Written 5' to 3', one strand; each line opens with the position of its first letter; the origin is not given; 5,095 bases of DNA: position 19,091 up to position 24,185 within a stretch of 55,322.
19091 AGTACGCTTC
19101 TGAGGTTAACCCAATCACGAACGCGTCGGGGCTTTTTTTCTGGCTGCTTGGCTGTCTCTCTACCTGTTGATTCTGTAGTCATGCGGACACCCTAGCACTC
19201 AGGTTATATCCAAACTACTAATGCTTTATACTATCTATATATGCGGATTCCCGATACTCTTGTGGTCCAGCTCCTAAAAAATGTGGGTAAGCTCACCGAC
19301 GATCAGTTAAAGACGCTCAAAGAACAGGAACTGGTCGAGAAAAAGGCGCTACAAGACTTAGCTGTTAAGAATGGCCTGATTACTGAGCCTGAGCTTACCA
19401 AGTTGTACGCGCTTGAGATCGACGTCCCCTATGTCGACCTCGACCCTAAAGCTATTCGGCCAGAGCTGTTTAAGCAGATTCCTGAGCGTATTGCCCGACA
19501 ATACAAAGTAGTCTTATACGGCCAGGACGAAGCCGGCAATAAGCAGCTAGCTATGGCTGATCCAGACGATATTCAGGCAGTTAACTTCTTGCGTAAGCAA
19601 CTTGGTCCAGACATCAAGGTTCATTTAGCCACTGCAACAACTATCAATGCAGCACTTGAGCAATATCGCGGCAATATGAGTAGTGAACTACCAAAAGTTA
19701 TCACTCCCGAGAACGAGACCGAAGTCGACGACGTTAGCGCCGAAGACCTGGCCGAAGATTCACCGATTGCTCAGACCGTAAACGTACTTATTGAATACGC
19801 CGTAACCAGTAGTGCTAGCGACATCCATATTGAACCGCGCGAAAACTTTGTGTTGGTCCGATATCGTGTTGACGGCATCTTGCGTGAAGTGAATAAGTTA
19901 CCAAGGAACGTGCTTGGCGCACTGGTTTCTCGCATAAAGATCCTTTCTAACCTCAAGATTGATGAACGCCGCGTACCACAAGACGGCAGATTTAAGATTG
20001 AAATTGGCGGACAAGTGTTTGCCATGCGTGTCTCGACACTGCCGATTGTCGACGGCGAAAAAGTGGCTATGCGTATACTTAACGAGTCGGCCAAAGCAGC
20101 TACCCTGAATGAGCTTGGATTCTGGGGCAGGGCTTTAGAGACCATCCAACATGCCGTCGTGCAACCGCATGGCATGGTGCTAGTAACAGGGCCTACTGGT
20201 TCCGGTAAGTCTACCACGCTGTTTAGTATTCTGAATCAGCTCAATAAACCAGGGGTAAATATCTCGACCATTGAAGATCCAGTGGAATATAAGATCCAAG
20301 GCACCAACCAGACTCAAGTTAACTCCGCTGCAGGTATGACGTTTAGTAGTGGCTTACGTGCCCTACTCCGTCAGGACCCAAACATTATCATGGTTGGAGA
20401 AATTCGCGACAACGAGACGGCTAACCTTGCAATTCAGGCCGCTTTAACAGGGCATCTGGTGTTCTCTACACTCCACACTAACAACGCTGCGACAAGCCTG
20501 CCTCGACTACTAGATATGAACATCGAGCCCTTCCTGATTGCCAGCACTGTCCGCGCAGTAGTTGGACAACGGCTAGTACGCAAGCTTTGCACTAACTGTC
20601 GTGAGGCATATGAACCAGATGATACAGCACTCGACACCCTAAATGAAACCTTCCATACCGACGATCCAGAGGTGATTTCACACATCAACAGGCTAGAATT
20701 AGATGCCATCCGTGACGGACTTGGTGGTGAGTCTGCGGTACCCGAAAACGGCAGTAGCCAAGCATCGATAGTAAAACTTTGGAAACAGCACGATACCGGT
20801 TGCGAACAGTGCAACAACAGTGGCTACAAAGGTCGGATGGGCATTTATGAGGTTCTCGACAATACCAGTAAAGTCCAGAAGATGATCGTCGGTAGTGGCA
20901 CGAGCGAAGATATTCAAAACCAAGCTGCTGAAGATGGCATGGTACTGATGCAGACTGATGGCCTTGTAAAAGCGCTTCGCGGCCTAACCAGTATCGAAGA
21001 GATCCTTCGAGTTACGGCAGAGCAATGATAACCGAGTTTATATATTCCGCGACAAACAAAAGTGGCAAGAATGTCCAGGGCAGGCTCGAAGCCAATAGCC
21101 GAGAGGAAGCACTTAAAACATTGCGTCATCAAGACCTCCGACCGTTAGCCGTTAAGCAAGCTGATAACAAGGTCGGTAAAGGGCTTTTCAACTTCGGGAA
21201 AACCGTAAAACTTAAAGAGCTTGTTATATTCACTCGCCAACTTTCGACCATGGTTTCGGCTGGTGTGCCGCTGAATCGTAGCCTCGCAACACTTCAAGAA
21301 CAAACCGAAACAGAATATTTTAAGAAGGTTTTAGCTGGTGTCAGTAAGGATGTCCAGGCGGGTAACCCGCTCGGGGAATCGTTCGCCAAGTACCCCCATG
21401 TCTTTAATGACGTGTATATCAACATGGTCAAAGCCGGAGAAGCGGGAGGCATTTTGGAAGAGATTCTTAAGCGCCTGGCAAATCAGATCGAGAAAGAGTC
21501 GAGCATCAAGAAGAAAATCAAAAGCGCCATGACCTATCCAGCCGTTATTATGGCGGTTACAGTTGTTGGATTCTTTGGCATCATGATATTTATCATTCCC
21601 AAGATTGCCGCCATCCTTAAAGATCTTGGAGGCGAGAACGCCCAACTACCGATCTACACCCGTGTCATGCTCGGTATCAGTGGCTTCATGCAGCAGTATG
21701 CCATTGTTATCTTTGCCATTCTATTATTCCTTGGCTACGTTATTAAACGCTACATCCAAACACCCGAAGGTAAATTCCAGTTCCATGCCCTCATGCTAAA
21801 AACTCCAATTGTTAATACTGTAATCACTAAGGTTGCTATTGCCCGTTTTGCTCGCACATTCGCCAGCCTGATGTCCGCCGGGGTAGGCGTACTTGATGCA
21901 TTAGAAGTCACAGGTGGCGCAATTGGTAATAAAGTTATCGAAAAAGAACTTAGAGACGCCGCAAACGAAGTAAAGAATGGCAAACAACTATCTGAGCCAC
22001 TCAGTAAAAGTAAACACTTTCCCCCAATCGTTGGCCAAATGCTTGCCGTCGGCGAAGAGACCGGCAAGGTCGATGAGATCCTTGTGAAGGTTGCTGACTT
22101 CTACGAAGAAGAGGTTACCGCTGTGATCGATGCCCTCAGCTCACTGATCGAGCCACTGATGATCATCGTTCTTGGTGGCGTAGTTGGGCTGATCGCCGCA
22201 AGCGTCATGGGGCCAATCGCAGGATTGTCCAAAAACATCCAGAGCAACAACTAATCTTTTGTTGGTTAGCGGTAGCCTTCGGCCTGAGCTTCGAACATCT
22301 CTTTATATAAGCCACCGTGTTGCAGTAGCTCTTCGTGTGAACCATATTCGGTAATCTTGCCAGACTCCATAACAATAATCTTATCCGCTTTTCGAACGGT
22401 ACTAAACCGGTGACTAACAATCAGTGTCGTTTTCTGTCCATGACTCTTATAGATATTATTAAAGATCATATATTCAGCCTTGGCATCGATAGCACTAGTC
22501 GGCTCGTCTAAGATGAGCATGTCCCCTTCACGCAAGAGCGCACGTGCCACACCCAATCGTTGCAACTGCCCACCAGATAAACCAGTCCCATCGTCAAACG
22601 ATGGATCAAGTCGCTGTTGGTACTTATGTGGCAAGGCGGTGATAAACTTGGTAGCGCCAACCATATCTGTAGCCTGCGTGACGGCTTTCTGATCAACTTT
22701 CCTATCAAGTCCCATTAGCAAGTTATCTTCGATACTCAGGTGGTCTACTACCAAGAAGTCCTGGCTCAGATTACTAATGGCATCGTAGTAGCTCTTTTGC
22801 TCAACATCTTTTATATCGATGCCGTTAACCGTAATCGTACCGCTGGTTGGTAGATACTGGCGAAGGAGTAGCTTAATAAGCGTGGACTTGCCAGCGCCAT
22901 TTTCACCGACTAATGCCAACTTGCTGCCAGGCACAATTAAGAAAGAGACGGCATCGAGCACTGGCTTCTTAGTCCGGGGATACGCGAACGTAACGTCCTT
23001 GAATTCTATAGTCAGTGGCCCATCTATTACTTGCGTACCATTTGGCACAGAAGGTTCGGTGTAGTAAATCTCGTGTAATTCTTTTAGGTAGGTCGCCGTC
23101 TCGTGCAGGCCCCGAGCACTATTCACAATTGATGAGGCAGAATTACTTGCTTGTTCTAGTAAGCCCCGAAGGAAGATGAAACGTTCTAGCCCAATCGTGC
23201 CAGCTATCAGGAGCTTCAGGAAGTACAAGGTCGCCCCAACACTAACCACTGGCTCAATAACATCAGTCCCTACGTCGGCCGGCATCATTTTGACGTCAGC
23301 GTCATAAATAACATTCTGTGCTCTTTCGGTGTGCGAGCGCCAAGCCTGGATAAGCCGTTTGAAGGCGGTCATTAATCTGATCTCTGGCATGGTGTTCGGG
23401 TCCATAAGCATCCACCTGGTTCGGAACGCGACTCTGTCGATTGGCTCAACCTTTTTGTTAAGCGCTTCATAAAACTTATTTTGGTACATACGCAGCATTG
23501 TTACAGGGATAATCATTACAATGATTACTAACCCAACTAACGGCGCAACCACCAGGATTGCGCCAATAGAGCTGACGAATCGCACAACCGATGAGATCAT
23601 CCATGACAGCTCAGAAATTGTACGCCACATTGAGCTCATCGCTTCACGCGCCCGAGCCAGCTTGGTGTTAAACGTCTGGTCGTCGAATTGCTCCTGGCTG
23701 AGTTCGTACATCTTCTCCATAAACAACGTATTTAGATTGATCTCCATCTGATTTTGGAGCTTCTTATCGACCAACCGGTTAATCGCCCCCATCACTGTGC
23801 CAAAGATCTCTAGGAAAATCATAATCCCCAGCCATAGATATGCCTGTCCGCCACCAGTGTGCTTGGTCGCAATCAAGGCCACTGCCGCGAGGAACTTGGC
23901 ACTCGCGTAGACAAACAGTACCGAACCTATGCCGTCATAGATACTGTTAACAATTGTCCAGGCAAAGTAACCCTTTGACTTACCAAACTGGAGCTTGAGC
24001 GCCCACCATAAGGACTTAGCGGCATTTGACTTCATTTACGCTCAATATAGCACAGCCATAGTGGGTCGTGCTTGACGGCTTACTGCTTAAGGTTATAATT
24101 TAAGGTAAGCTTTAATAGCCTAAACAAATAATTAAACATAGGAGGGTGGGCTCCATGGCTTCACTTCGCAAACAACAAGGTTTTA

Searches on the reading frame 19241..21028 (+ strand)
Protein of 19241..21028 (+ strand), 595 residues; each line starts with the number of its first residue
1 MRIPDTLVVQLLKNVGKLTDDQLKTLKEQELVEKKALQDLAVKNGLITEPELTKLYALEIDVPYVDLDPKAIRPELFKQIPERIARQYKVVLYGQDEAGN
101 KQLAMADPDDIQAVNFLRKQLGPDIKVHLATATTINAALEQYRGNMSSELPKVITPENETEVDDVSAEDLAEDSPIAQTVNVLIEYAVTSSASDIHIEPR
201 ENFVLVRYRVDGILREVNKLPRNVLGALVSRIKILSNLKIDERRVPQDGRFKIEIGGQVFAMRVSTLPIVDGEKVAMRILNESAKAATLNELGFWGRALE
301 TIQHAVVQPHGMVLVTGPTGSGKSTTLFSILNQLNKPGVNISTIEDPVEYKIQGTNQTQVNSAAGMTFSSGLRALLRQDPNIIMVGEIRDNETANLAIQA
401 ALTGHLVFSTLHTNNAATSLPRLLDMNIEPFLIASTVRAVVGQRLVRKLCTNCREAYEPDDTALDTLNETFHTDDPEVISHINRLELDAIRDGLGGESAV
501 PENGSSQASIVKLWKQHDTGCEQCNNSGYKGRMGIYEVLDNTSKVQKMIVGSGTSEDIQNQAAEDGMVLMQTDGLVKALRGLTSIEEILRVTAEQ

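Call 64: search_protein_families(library=pfam, proteins=[window:19241-21028:+], max_evalue=0.001)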
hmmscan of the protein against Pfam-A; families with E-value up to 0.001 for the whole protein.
window:19241-21028:+ (595 aa): 7 families
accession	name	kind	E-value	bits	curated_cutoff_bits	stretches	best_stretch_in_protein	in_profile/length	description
PF00437.27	T2SSE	-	1.2e-129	432.6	24.9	1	171-590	3-370/370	Type II/IV secretion system protein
PF05157.20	MshEN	-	1.3e-17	64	23.1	1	61-147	2-88/90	MshEN domain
PF13555.12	AAA_29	-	5.5e-05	23.3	27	1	301-327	14-39/61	P-loop containing region of AAA domain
PF13191.12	AAA_16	-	8.9e-05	23.5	32.6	1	302-350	15-63/167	AAA ATPase domain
PF20720.3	nSTAND3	-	0.00032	20.9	27.2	1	306-351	13-58/155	Novel STAND NTPase 3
PF13401.12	AAA_22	-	0.00035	21.3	27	0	310-340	5-33/130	AAA domain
PF25199.1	nSTAND_NTPase5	-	0.00045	20.5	34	0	299-347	29-79/145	Novel STAND NTPase 5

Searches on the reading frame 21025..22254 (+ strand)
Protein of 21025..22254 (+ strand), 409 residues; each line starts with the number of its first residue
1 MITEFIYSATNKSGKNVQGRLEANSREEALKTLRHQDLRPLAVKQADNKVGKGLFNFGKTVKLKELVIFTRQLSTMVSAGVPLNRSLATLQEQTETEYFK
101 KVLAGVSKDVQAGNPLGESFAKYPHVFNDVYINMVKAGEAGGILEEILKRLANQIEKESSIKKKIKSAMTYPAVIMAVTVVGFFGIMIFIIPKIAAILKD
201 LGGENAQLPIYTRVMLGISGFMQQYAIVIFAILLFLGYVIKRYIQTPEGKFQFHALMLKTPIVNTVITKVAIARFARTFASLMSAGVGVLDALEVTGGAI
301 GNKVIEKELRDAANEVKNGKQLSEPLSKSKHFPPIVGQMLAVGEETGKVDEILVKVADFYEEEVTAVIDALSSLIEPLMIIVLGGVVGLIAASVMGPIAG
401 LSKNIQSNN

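Call 64: search_protein_families(library=pfam, proteins=[window:21025-22254:+], max_evalue=0.001)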
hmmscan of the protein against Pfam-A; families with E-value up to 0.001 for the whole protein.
window:21025-22254:+ (409 aa): 1 family
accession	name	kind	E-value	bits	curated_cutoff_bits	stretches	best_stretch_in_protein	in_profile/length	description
PF00482.28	T2SSF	-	1.3e-63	213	25.2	2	69-192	1-125/125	Type II secretion system (T2SS), protein F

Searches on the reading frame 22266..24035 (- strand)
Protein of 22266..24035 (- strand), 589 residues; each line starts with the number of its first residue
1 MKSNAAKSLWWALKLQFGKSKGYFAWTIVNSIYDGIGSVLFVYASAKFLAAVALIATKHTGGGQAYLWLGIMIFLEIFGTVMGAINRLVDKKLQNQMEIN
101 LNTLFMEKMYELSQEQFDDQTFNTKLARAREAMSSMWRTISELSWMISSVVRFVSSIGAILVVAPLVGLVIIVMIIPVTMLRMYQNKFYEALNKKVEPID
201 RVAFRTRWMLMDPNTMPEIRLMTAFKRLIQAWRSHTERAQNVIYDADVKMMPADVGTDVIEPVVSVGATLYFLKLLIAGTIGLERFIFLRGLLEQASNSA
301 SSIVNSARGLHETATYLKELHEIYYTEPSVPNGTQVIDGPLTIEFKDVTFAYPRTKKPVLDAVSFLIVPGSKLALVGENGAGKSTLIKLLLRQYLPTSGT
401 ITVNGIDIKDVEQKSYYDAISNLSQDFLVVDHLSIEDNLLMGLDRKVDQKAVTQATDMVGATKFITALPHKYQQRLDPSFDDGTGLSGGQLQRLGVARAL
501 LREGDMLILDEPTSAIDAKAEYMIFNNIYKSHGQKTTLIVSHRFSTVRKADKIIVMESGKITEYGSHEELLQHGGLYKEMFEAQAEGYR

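Call 64: search_protein_families(library=pfam, proteins=[window:22266-24035:-], max_evalue=0.001)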
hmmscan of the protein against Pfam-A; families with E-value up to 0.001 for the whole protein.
window:22266-24035:- (589 aa): 6 families
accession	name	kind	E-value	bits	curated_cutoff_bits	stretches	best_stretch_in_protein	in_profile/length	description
PF00005.33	ABC_tran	-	1.8e-30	106.8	25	1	360-514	1-137/137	ABC transporter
PF13304.12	AAA_21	-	2.6e-05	24.9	27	0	374-392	3-23/304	AAA domain, putative AbiEii toxin, Type IV TA system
PF02463.25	SMC_N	-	0.00011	22.1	40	0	486-557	137-212/220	RecF/RecN/SMC N terminal domain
PF00664.28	ABC_membrane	-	0.00049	20.3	28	1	31-290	8-264/274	ABC transporter transmembrane region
PF09818.15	ABC_ATPase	-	0.00075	19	23.2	0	459-562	135-252/283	P-loop domain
PF13401.12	AAA_22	-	0.00089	20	27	0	373-436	8-33/130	AAA domain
